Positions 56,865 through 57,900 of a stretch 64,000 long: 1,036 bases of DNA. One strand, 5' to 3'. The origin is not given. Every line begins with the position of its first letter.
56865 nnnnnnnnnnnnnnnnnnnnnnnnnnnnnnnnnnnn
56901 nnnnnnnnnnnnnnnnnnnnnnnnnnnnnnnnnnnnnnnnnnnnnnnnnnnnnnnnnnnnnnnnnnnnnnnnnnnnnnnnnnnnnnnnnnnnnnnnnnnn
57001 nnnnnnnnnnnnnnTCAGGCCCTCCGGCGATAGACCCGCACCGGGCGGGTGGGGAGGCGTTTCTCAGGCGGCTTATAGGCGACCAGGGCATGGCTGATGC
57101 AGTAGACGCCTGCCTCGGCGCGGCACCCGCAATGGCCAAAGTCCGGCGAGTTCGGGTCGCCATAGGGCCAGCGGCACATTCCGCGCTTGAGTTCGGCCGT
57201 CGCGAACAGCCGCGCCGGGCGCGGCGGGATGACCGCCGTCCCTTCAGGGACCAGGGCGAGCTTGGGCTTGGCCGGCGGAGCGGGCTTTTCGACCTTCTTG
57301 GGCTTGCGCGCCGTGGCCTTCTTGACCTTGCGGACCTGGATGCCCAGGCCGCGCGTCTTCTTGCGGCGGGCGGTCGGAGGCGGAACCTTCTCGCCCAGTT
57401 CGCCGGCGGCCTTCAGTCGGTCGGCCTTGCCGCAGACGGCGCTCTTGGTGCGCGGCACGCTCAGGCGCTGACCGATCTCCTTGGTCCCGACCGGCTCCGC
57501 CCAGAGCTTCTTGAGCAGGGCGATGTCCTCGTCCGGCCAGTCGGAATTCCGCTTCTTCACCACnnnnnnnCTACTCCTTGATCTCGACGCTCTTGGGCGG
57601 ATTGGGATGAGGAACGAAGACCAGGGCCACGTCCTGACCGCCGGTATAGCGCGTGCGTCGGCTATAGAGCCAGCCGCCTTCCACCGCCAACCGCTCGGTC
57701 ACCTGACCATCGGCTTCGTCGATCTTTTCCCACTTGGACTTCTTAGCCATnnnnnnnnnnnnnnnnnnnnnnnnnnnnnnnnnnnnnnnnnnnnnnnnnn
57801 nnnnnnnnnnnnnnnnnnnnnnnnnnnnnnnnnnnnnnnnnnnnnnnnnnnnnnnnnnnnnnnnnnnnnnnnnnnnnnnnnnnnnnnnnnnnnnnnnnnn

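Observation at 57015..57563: Phage-encoded GcrA homolog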

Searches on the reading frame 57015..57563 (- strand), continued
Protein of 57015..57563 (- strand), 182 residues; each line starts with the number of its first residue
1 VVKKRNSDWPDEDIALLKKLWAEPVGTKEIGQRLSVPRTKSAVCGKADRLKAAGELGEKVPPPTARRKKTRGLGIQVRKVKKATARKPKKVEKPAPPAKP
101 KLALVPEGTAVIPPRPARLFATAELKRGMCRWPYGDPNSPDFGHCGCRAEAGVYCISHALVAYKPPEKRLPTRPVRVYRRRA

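Call 78: predict_structure(alignment_id=A1)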
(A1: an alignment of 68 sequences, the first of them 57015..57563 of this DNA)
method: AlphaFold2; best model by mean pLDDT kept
length: 182 residues; sequences in the alignment: 68
mean_pLDDT: 83.4   pTM: 0.45
mean pLDDT of the five models: 83.4, 83.2, 82.5, 81.9, 81.7
residues with pLDDT >= 90: 96; 70-90: 44; 50-70: 39; < 50: 3
segments of 3 or more residues with pLDDT < 50: none
pLDDT, mean of each block of 10 residues (from residue 1): 68 97 95 96 96 93 65 53 62 78 65 93 97 96 97 94 81 78 57
secondary structure, 60 per line:
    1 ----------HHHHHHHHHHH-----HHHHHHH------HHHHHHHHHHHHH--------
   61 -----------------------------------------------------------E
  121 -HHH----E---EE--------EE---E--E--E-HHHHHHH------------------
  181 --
elements in order: H11-21 H27-33 H40-52 H156-162

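Call 81: fold_search(model_id=the predicted structure, library=pdb)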
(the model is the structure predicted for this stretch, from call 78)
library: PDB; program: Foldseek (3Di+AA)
matches with E <= 10: 83; with E <= 0.001: 2
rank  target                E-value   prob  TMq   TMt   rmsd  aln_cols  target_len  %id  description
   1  7ye1_G                6.6e-05  1.00  0.25  0.43  13.7       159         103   26  The cryo-EM structure of C. crescentus GcrA-TACup (released 2023-01-18)
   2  5yix_B                2.1e-04  1.00  0.24  0.90   0.7        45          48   47  Caulobacter crescentus GcrA sigma-interacting domain (SID) in complex with domain 2 of sigma 70 (released 2018-03-21)
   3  7ye2_G                3.3e-03  1.00  0.25  0.78   1.7        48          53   46  The cryo-EM structure of C. crescentus GcrA-TACdown (released 2023-01-18)
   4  1zlj_B                4.3e-01  0.75  0.22  0.52   7.5        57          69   23  Crystal Structure of the Mycobacterium tuberculosis Hypoxic Response Regulator DosR C-terminal Domain (released 2006-01-31)
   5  1zlj_D                1.1e+00  0.54  0.22  0.53   4.2        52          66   25  Crystal Structure of the Mycobacterium tuberculosis Hypoxic Response Regulator DosR C-terminal Domain (released 2006-01-31)
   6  6xg8_A                1.5e+00  0.35  0.20  0.10   2.4        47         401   13  ISCth4 transposase, pre-cleaved complex, PCC (released 2020-10-14)
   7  3eyi_B                1.8e+00  0.23  0.19  0.45   7.6        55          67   24  The crystal structure of the second Z-DNA binding domain of human DAI (ZBP1) in complex with Z-DNA (released 2009-01-13)
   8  5duk_B                2.0e+00  0.30  0.21  0.49   3.2        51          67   18  N-terminal structure of putative DNA binding transcription factor from Thermoplasmatales archaeon SCGC AB-539-N05 (released 2015-10-07)
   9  2pex_B                2.0e+00  0.21  0.22  0.27   7.1        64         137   23  Structure of reduced C22S OhrR from Xanthamonas Campestris (released 2007-12-11)
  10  2p5v_A                2.5e+00  0.16  0.21  0.25   5.9        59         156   19  Crystal Structure of Transcriptional Regulator NMB0573 from Neisseria Meningitidis (released 2007-04-03)
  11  2p5v_G                2.6e+00  0.18  0.22  0.25   6.0        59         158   19  Crystal Structure of Transcriptional Regulator NMB0573 from Neisseria Meningitidis (released 2007-04-03)
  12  2p6t_B                3.0e+00  0.28  0.23  0.26   2.5        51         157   20  CRYSTAL STRUCTURE OF TRANSCRIPTIONAL REGULATOR NMB0573 and L-LEUCINE COMPLEX FROM NEISSERIA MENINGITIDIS (released 2007-04-03)
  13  5x80_D                3.2e+00  0.25  0.21  0.30   2.7        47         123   23  CRYSTAL STRUCTURE OF MYCOBACTERIUM TUBERCULOSIS MARR FAMILY PROTEIN RV2887 COMPLEX WITH SALICYLIC ACID (released 2017-08-09)
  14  6xgx_A                3.2e+00  0.20  0.19  0.09   2.3        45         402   13  ISCth4 transposase, strand transfer complex 1, STC1 (released 2020-10-14)
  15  9esh_W                3.2e+00  0.13  0.20  0.08   7.2        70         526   23  Structure of a B-state intermediate committed to discard (Bd-I state) (released 2024-12-25)
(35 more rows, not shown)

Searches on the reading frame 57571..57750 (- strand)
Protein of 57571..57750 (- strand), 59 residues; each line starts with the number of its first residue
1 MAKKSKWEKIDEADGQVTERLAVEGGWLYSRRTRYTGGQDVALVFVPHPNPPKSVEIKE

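Call 52: search_protein_families(library=pfam, proteins=[window:57571-57750:-], max_evalue=0.01)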
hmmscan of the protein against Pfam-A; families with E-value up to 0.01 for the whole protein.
window:57571-57750:- (59 aa): 0 families

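Call 56: search_protein_families(library=phrogs, proteins=[window:57571-57750:-], max_evalue=0.001)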
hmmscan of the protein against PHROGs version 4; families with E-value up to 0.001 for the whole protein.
window:57571-57750:- (59 aa): 1 family
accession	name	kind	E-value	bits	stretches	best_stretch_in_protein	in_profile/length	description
phrog_14288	-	unknown function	1.1e-46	157.3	1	1-59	1-59/59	-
